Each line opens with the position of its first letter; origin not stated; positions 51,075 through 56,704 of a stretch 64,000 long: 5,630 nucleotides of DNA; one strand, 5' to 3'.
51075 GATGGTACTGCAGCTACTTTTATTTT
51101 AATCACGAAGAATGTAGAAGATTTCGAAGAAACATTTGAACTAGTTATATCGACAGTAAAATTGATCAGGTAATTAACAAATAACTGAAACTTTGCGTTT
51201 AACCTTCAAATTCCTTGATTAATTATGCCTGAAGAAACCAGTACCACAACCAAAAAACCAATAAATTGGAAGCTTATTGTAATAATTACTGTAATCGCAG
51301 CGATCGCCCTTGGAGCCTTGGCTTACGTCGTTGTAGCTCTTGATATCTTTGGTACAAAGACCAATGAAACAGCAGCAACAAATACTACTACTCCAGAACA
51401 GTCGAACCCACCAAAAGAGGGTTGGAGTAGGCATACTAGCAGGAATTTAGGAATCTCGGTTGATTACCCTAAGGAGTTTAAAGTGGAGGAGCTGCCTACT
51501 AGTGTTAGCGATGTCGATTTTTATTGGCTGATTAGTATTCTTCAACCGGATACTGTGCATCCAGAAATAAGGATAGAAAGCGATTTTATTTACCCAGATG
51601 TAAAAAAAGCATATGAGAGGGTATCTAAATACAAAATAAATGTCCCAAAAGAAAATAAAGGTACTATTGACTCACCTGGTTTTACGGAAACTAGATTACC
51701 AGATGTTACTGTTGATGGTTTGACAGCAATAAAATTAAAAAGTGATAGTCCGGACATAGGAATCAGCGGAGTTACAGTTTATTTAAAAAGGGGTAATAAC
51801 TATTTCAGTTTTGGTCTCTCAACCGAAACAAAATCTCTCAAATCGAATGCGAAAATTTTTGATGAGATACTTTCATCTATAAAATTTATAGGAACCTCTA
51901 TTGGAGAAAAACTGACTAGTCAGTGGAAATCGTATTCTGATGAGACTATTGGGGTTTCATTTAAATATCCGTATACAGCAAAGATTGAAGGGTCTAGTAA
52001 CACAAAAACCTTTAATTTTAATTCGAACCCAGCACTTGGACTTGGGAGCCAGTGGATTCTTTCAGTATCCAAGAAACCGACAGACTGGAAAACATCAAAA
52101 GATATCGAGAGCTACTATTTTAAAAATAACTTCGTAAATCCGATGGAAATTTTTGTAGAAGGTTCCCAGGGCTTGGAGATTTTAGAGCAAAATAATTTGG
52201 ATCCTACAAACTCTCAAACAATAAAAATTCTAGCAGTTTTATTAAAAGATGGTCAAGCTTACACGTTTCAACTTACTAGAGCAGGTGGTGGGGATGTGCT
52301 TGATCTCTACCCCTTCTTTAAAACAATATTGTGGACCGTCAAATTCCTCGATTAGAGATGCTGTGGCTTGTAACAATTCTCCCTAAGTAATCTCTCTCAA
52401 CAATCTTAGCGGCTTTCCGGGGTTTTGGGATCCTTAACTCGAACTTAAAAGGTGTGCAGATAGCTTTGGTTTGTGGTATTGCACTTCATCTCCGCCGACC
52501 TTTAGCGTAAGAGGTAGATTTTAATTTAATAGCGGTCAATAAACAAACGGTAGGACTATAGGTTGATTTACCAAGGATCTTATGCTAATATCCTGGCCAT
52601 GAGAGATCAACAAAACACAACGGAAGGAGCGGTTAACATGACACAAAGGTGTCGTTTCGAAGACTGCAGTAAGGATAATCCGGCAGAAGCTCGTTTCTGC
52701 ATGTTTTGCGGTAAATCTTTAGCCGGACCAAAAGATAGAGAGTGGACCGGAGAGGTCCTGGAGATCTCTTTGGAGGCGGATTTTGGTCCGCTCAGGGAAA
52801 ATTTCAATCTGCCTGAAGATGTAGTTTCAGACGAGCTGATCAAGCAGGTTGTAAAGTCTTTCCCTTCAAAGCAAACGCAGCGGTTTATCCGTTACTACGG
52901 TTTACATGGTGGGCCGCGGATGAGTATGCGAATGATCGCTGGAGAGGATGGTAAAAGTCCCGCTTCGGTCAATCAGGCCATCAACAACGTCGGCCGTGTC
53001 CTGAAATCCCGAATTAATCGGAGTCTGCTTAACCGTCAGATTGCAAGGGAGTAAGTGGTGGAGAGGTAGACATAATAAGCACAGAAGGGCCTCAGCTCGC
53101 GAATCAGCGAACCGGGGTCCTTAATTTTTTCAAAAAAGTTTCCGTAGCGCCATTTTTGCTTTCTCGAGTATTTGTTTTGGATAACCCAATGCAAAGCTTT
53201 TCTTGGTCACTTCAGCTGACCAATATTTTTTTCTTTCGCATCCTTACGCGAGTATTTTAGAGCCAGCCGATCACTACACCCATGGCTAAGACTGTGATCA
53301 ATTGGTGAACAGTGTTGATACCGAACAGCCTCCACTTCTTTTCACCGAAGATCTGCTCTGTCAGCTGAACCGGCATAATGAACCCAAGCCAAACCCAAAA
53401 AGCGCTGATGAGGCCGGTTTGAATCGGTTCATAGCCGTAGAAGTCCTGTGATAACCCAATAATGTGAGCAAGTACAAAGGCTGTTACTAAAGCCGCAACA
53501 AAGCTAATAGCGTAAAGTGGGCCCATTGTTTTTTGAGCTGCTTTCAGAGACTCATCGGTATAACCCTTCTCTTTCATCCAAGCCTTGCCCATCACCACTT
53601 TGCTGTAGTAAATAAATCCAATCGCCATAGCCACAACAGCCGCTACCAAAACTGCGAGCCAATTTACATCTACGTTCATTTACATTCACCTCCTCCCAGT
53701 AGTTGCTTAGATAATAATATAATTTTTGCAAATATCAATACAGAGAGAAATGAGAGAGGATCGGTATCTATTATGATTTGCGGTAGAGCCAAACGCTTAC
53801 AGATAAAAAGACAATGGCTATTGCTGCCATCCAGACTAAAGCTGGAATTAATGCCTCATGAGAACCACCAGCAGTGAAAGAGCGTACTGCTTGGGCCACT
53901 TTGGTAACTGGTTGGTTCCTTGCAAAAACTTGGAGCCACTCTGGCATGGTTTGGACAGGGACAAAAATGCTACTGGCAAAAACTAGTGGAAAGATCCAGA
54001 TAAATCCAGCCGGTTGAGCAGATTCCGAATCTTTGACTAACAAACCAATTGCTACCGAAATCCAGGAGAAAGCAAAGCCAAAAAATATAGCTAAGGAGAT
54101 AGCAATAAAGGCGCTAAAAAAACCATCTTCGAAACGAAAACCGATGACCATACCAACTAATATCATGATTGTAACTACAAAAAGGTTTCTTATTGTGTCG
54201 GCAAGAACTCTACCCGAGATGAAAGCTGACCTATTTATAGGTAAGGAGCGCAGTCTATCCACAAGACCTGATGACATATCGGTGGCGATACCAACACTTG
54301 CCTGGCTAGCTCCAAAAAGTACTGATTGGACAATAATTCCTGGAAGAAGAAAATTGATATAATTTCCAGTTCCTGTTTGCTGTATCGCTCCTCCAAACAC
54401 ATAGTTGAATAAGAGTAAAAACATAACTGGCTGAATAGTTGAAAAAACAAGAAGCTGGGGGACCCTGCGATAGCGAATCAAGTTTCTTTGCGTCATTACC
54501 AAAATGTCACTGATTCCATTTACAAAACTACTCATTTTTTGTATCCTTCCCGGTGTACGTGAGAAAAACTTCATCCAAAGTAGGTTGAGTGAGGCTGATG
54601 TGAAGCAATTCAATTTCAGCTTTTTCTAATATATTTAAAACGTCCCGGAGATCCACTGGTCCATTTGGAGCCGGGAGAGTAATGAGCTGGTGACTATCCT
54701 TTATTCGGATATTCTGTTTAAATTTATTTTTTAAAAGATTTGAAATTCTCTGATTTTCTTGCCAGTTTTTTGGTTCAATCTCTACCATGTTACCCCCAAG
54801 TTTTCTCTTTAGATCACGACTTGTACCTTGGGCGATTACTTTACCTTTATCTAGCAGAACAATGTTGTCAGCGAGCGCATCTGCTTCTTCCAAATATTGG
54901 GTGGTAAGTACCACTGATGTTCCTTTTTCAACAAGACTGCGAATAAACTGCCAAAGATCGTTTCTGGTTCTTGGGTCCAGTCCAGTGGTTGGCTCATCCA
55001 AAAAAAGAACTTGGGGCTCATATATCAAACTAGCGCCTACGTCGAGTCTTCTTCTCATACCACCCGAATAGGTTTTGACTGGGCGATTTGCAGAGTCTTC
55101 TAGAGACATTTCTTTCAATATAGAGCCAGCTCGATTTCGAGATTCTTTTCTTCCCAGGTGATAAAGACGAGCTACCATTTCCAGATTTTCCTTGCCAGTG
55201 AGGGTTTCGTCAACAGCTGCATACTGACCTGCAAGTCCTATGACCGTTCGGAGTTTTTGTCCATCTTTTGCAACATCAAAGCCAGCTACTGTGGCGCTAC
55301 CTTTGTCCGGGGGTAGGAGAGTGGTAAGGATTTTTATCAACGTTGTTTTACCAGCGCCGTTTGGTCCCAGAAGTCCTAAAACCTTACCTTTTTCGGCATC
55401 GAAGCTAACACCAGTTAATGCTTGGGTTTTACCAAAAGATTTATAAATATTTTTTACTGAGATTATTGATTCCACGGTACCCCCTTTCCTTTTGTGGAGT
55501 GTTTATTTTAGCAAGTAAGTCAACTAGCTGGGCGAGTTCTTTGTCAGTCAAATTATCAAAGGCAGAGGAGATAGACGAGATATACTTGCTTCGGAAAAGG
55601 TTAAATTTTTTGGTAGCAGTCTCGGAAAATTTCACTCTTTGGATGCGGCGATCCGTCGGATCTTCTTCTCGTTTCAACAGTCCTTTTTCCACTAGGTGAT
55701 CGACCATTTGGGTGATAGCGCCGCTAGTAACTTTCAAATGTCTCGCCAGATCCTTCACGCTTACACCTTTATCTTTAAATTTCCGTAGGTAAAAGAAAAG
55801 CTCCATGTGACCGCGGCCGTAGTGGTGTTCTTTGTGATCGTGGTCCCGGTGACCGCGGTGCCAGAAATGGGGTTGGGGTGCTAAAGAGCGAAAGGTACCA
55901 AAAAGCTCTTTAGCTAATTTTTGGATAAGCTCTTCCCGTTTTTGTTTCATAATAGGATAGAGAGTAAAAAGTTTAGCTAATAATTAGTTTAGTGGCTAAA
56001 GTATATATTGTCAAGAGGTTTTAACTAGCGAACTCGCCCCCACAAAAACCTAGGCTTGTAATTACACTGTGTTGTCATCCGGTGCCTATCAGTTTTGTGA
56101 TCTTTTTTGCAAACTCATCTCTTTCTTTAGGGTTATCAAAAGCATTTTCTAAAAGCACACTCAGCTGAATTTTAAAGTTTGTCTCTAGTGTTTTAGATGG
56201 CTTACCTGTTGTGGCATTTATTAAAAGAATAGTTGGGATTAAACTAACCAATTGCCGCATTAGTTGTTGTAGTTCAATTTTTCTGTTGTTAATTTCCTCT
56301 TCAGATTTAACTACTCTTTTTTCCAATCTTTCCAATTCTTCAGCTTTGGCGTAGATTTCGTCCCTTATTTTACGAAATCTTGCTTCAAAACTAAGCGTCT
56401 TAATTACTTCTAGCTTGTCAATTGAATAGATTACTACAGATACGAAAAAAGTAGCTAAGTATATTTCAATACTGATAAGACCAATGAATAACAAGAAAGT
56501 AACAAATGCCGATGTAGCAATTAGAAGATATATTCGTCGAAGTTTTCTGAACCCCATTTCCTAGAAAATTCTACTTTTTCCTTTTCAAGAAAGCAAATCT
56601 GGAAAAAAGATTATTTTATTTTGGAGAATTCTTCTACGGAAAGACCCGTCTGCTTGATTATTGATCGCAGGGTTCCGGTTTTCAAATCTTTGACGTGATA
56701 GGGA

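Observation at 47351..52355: Cassette of four paralogous signal-anchored proteins with conserved ends and duplicated junction sequences (candidate variable surface-protein system)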

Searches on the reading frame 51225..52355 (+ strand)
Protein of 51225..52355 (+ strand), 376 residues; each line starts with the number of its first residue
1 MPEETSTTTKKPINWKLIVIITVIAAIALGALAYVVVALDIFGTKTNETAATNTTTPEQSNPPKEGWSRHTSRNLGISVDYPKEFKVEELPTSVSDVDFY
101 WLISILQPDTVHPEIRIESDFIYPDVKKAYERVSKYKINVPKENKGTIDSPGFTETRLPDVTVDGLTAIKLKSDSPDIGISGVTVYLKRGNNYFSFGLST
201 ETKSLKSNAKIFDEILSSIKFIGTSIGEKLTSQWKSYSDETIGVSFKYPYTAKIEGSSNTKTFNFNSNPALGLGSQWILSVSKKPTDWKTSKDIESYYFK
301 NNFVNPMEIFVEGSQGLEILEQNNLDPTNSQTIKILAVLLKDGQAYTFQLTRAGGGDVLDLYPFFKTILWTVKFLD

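Call 6: search_protein_families(library=pfam, proteins=[window:51225-52352:+], max_evalue=1)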
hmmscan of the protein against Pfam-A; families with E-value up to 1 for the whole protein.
window:51225-52352:+ (376 aa): 2 families
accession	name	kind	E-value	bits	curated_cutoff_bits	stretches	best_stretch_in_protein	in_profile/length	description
PF18933.6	PsbP_2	-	4.9e-07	30.4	27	2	29-220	5-183/184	PsbP-like protein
PF14088.11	DUF4268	-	0.045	14.2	27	1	177-250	34-106/140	Domain of unknown function (DUF4268)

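Call 7: search_protein_families(library=ncbifam, proteins=[window:51225-52352:+], max_evalue=1)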
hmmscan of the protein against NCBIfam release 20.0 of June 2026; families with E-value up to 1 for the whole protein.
window:51225-52352:+ (376 aa): 1 family
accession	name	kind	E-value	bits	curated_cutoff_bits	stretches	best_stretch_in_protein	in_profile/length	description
NF047672.1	LIC11274_fam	subfamily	0.22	10.7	360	1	296-321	86-111/357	LIC11274 family protein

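Call 77: find_encoding_contigs(protein=window:51225-52355:+, flank=4000, max_places=10)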
Protein window:51225-52355:+ (376 aa): 2 contigs read that carry it; 1 place shown.
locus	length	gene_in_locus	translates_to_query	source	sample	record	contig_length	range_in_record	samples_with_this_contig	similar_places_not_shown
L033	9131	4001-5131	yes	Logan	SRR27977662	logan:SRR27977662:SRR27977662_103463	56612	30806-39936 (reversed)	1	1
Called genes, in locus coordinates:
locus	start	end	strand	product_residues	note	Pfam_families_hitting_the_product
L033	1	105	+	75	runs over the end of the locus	PF07927:HicA_toxin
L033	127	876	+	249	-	-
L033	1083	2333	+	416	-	PF00270:DEAD, PF04851:ResIII (weak), PF00271:Helicase_C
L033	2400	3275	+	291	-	-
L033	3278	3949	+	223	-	-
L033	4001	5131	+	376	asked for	-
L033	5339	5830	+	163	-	-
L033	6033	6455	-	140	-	PF08570:DUF1761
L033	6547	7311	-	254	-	PF01061:ABC2_membrane, PF12698:ABC2_membrane_3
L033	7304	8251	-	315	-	PF00005:ABC_tran, PF13401:AAA_22 (faint), PF13304:AAA_21 (weak), PF13732:DrrA1-3_C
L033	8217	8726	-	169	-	PF12802:MarR_2, PF13463:HTH_27 (weak), PF01047:MarR, PF09012:FeoC (weak)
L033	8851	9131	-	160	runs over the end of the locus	-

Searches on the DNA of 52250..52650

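Call 69: search_rna_families(source=window, start=52250, end=52650, threshold=evalue, max_evalue=10, show_alignments=2)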
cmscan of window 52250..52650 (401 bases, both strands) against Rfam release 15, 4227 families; matches with E-value up to 10: 1.
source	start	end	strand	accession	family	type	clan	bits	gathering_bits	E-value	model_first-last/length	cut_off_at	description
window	52421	52505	+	RF02717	sno_ncR4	Gene; snRNA; snoRNA; CD-box;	-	13.2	103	8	1-82/82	no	Small nucleolar RNA ncR4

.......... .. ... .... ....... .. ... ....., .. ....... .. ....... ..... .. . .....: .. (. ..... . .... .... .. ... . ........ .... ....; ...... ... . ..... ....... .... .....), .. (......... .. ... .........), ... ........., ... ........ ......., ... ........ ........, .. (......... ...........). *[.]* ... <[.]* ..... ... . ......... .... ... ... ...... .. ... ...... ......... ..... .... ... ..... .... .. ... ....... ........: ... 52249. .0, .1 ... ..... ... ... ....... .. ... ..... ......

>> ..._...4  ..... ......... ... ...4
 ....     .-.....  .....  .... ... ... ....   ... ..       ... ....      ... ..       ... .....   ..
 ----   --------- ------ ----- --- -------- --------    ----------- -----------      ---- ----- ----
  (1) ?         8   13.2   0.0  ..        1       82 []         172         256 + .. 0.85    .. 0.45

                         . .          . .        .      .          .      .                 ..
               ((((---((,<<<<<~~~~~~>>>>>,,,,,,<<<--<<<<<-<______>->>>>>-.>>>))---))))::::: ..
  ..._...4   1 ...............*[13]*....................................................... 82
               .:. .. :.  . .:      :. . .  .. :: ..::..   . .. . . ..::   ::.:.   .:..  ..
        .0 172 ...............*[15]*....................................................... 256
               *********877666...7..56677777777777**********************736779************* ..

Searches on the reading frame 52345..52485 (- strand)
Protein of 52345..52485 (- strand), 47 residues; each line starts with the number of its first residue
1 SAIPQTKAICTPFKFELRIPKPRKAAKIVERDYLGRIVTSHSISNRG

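Call 102: search_protein_families(library=pfam, proteins=[window:52345-52485:-], max_evalue=10)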
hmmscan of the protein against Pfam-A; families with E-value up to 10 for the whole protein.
seq(47 aa): 0 families

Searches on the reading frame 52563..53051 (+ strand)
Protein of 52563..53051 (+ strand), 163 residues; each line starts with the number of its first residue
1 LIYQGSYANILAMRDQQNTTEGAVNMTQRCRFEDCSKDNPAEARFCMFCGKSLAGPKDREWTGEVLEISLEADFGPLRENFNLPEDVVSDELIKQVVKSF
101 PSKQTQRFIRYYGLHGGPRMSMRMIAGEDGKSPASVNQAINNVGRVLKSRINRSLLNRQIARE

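Call 6: search_protein_families(library=pfam, proteins=[window:52563-53051:+], max_evalue=1)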
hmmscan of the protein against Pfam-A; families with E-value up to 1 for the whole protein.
window:52563-53051:+ (163 aa): 2 families
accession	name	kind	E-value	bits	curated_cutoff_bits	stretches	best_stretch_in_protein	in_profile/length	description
PF13240.11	Zn_Ribbon_1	-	0.00031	20.9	25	1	35-53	5-23/23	zinc-ribbon domain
PF12773.13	DZR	-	0.0076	16.8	27.3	1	34-54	3-23/45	Double zinc ribbon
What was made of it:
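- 52563..53054 (+): 163-aa ORF after the array with a CxxC...CxxC stretch. Its function is unknown and it has no counterpart in the related loci. Zn_Ribbon_1 20.9 bits, below the 25-bit cut-off (call 6).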

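Call 7: search_protein_families(library=ncbifam, proteins=[window:52563-53051:+], max_evalue=1)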
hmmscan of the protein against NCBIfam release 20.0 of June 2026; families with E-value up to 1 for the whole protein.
window:52563-53051:+ (163 aa): 1 family
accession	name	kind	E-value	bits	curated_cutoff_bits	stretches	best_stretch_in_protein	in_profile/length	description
NF045510.1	4Cys_prefix_kin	domain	0.016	15.5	24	1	34-53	6-26/26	4-Cys prefix domain-containing protein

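Call 60: search_solved_structures(query=window:52563-53051:+, max_evalue=5)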
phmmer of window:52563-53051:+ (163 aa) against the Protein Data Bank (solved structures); distinct sequences matched with E-value up to 5: 1.
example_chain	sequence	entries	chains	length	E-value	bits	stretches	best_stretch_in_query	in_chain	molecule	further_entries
8s6n_A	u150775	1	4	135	1.5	12.2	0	104-152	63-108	RNA-binding protein RRM4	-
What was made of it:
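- Checked: The 'sigma-r4-like' part of the 52563-53054 ORF has no support: only a sub-threshold Zn-ribbon hit and nothing in the PDB (calls 6, 60).
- Tried and rejected: No support (calls 6, 60).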

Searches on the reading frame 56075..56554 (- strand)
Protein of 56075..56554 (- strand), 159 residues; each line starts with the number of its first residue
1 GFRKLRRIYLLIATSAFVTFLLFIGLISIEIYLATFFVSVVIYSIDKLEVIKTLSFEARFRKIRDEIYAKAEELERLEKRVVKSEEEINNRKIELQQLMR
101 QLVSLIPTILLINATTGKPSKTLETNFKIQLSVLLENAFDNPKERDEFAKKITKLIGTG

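Call 106: search_protein_families(library=pfam, proteins=[window:56075-56554:-], max_evalue=0.001)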
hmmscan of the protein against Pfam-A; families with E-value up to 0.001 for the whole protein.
window:56075-56554:- (159 aa): 1 family
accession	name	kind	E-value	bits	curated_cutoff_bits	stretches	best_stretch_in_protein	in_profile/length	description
PF08647.16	BRE1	-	0.0007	20.1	27.9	1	56-123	8-75/95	BRE1 E3 ubiquitin ligase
